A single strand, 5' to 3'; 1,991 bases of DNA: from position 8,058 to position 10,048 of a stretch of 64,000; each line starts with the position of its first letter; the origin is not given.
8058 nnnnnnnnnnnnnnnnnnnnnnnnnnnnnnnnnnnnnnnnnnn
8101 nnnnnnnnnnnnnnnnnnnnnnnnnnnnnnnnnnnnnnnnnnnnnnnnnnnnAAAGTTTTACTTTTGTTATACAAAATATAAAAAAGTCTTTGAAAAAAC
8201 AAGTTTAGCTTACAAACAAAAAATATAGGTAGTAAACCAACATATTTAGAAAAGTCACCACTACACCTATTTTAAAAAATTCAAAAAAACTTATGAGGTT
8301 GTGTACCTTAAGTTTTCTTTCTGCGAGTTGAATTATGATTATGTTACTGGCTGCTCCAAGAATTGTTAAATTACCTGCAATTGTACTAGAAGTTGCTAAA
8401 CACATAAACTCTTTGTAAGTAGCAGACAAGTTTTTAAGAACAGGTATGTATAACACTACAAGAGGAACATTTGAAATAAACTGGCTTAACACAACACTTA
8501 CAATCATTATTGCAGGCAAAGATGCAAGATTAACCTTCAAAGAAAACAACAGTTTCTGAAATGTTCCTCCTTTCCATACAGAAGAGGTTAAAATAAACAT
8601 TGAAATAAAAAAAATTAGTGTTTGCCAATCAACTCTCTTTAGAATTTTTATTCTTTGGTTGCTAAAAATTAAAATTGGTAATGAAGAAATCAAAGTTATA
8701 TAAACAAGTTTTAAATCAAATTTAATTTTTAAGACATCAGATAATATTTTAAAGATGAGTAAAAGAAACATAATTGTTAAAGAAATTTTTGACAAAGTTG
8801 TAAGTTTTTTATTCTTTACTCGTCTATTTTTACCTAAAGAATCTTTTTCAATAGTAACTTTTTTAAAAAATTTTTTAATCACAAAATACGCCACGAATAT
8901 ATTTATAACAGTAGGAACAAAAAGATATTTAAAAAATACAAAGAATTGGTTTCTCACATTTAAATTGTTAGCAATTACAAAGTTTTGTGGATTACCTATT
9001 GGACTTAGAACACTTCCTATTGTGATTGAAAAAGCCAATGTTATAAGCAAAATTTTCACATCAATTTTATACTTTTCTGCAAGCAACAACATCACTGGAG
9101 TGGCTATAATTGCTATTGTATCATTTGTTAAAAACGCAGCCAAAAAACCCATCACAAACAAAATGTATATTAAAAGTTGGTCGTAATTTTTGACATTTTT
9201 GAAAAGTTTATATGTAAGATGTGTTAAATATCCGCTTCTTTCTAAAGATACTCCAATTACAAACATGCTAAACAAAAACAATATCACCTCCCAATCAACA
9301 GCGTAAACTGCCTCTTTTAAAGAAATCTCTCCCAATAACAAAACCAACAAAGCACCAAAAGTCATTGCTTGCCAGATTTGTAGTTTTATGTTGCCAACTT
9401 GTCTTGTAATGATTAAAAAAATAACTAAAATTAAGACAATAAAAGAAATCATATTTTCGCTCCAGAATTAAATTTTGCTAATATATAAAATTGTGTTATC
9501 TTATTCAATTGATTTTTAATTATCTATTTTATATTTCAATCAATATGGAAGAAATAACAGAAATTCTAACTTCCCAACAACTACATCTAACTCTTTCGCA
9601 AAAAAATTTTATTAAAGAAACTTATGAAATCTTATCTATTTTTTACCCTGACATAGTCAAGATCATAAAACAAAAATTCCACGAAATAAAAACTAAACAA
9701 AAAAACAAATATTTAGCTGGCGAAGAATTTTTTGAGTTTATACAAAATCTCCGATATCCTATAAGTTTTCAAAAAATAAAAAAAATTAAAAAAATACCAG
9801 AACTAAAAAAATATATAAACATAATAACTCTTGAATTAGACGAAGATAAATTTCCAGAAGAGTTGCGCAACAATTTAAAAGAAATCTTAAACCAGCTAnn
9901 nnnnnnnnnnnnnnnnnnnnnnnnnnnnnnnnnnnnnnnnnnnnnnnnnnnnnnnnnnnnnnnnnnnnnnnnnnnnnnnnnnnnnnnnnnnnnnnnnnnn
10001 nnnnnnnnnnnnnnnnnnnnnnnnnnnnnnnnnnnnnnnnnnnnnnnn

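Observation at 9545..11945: Translationally coupled trio: small protein, SPL-like radical SAM enzyme and DUF763 with a helix-hairpin-helix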

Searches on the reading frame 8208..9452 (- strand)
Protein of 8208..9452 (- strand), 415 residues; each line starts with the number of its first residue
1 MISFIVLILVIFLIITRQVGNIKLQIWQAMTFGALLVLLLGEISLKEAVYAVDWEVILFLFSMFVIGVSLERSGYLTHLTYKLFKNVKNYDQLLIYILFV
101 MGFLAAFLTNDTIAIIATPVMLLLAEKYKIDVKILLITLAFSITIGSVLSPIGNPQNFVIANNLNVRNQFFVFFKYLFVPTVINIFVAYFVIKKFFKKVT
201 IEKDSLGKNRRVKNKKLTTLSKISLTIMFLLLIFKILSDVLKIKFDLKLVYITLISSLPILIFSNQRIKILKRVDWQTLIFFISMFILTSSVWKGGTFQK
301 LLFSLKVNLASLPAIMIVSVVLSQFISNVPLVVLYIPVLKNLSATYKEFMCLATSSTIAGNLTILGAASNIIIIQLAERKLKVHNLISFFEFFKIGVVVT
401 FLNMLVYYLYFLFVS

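Call 26: search_protein_families(library=pfam, proteins=[window:8208-9452:-], max_evalue=0.01)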
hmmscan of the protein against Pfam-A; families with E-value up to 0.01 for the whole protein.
window:8208-9452:- (415 aa): 1 family
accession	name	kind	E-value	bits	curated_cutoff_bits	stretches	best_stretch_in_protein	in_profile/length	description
PF03600.22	CitMHS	-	9.4e-56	189.8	31.9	2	13-344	3-319/336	Citrate transporter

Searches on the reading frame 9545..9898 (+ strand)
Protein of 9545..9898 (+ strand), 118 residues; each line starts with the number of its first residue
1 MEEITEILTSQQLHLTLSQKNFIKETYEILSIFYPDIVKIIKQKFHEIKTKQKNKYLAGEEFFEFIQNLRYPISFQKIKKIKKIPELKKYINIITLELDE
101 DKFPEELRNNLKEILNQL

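Call 3: search_protein_families(library=pfam, proteins=[window:9545-9898:+], max_evalue=1)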
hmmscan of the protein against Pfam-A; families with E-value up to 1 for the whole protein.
window:9545-9898:+ (118 aa): 1 family
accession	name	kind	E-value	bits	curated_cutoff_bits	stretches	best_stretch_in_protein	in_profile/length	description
PF23153.1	Aip3p_Bud6_N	-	0.044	14.5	27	0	11-53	64-106/109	Aip3p/Bud6 N-terminal domain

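Call 4: search_protein_families(library=ncbifam, proteins=[window:9545-9898:+], max_evalue=1)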
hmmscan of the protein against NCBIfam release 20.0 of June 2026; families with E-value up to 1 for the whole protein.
window:9545-9898:+ (118 aa): 2 families
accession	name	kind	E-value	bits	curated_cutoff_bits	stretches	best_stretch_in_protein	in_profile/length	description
NF047500.1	choline_R_CudC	equivalog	0.017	15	218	1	38-118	67-143/171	choline uptake/conversion transcriptional regulator CudC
NF040729.1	ABC_ATP_SaoA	equivalog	0.036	13.5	360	1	65-112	91-138/248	ABC transporter ATP-binding protein SaoA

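Call 9: search_protein_families(library=padloc, proteins=[window:9545-9898:+], max_evalue=1)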
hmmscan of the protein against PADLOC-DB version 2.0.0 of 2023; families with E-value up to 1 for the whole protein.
window:9545-9898:+ (118 aa): 0 families

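Call 40: find_homologous_proteins(query=A2, max_evalue=0.01)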
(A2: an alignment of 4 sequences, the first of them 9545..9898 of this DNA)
Query A2 (4 sequences) (118 aa, profile of the alignment): 29 proteins with E <= 0.01 among 2099 candidates.
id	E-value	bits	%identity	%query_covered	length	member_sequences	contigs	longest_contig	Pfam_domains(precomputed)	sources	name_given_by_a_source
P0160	3.4e-43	164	39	87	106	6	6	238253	-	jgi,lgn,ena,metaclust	jgi:hypothetical protein|metaclust:\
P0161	4.0e-42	161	100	100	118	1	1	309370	-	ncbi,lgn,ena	-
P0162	5.4e-42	161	46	90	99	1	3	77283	-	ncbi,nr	ncbi:MAG: hypothetical protein N2323_07155 [candidate division WOR-3 bacterium]|nr:hypothetical prot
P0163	1.2e-40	156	51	92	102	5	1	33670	-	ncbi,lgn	ncbi:MAG: hypothetical protein ABIK40_05665 [candidate division WOR-3 bacterium]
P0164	1.6e-40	156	48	92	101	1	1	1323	-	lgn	-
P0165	1.6e-40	156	45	92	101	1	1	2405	-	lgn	-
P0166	7.7e-40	154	51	90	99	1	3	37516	-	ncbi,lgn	ncbi:MAG: hypothetical protein ABIK78_02870 [candidate division WOR-3 bacterium]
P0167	9.1e-40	153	48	70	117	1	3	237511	-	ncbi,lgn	ncbi:MAG: hypothetical protein ABDH23_03035 [Endomicrobiia bacterium]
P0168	6.8e-39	151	42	96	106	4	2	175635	-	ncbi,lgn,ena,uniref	uniref:Uncharacterized protein n=1 Tax=candidate division WOR-3 bacterium TaxID=2052148 RepID=A0A7V3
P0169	8.5e-39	150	48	92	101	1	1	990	-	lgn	-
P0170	8.4e-37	144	45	92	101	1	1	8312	-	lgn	-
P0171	2.2e-36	142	46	92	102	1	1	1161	-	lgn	-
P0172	2.7e-36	142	48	92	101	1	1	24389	-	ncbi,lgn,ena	-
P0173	2.6e-34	136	44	94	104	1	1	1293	-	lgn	-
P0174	6.3e-31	125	48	84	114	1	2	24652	-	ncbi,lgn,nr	ncbi:MAG: hypothetical protein RMJ67_04650 [Elusimicrobiota bacterium]|nr:hypothetical protein [Endo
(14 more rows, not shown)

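Call 45: search_solved_structures(query=A6, max_evalue=10, show_alignments=2)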
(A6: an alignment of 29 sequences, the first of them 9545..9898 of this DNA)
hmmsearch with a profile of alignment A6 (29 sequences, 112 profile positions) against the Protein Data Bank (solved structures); distinct sequences matched with E-value up to 10: 0.

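Call 51: predict_structure(alignment_id=A6)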
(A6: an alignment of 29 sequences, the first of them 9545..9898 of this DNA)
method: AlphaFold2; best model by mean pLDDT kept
length: 118 residues; sequences in the alignment: 29
mean_pLDDT: 89.3   pTM: 0.76
mean pLDDT of the five models: 89.3, 87.6, 86.1, 82.5, 81.2
residues with pLDDT >= 90: 69; 70-90: 40; 50-70: 9; < 50: 0
segments of 3 or more residues with pLDDT < 50: none
pLDDT, mean of each block of 10 residues (from residue 1): 87 96 96 94 95 95 96 88 83 68 87 84
secondary structure, 60 per line:
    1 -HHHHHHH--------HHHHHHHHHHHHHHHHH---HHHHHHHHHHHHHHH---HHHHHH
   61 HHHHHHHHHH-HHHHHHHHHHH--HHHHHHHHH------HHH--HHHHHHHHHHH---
elements in order: H2-8 H17-33 H37-51 H55-70 H72-82 H85-93 H105-115

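Call 54: fold_search(model_id=the predicted structure, library=pdb)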
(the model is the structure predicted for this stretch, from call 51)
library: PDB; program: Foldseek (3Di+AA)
matches with E <= 10: 8; with E <= 0.001: 0
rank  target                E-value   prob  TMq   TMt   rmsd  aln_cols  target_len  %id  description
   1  5u51_A                6.3e+00  0.02  0.21  0.13  16.9       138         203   12  Structure of Francisella tularensis heterodimeric SspA (MglA-SspA) in complex with ppGpp (released 2017-08-16)
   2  1w0j_B                7.0e+00  0.03  0.21  0.10   9.5       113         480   16  Beryllium fluoride inhibited bovine F1-ATPase (released 2004-07-08)
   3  2w6j_B                7.9e+00  0.02  0.21  0.10   9.4       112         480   17  Low resolution structures of bovine mitochondrial F1-ATPase during controlled dehydration: Hydration State 5. (released 2009-10-27)
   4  3zg1_A                8.3e+00  0.03  0.22  0.23  15.6       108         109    7  NI-BOUND FORM OF M123A MUTANT OF CUPRIAVIDUS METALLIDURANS CH34 CNRXS (released 2013-10-23)
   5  1qsd_A                8.8e+00  0.04  0.23  0.25  14.5        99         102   10  RBL2P, BETA-TUBULIN BINDING POST-CHAPERONIN COFACTOR (released 1999-12-22)
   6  3itf_A                8.8e+00  0.02  0.21  0.22  15.7       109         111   16  Structural basis for the inhibitory function of the CPXP adaptor protein (released 2011-01-26)
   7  5u51_B                9.3e+00  0.02  0.20  0.13  16.6       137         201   12  Structure of Francisella tularensis heterodimeric SspA (MglA-SspA) in complex with ppGpp (released 2017-08-16)
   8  2l0i_MODEL_1_A        9.9e+00  0.02  0.17  0.15  14.2       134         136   14  Solution structure of Rtt103 CTD-interacting domain bound to a Ser2 phosphorylated CTD peptide (released 2010-09-08)

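Call 71: search_protein_representatives(alignment_id=A6)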
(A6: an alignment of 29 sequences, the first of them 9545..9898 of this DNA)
Query: 29 sequences, 112 profile positions. Proteins with E-value up to 0.001 (for the whole library): 17; up to 1e-10: 12; up to 1e-30: 6. The best 17 are listed.
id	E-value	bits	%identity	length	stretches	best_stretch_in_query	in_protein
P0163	4.0e-39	149.5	-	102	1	10-112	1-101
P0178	1.5e-35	138.0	-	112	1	2-112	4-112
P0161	2.8e-35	137.1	-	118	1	1-112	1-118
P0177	5.3e-35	136.2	-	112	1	4-112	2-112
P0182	1.6e-32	128.2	-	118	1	1-112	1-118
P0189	3.8e-31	123.8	-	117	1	2-112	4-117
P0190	1.2e-28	115.8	-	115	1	3-112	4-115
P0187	1.3e-28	115.6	-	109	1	1-112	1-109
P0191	7.7e-28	113.1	-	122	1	1-102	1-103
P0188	2.2e-27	111.7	-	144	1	3-109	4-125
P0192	9.6e-26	106.4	-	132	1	3-111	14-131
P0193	1.4e-11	60.8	-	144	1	10-86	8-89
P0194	1.9e-10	57.2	-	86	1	11-85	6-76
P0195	5.6e-09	52.4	-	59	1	53-111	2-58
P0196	6.0e-09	52.3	-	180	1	8-92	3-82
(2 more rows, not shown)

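Call 73: search_protein_families(library=phrogs, proteins=[window:9545-9898:+], max_evalue=0.1)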
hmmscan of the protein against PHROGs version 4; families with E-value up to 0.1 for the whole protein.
window:9545-9898:+ (118 aa): 4 families
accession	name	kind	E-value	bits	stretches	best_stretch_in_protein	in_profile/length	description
phrog_33699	-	unknown function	0.0068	16.9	1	42-80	66-106/213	-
phrog_4623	-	unknown function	0.03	14.9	1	47-114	109-172/329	-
phrog_36317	-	unknown function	0.052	14.9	1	20-92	8-77/98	-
phrog_32549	-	unknown function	0.083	14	0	34-113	33-112/119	-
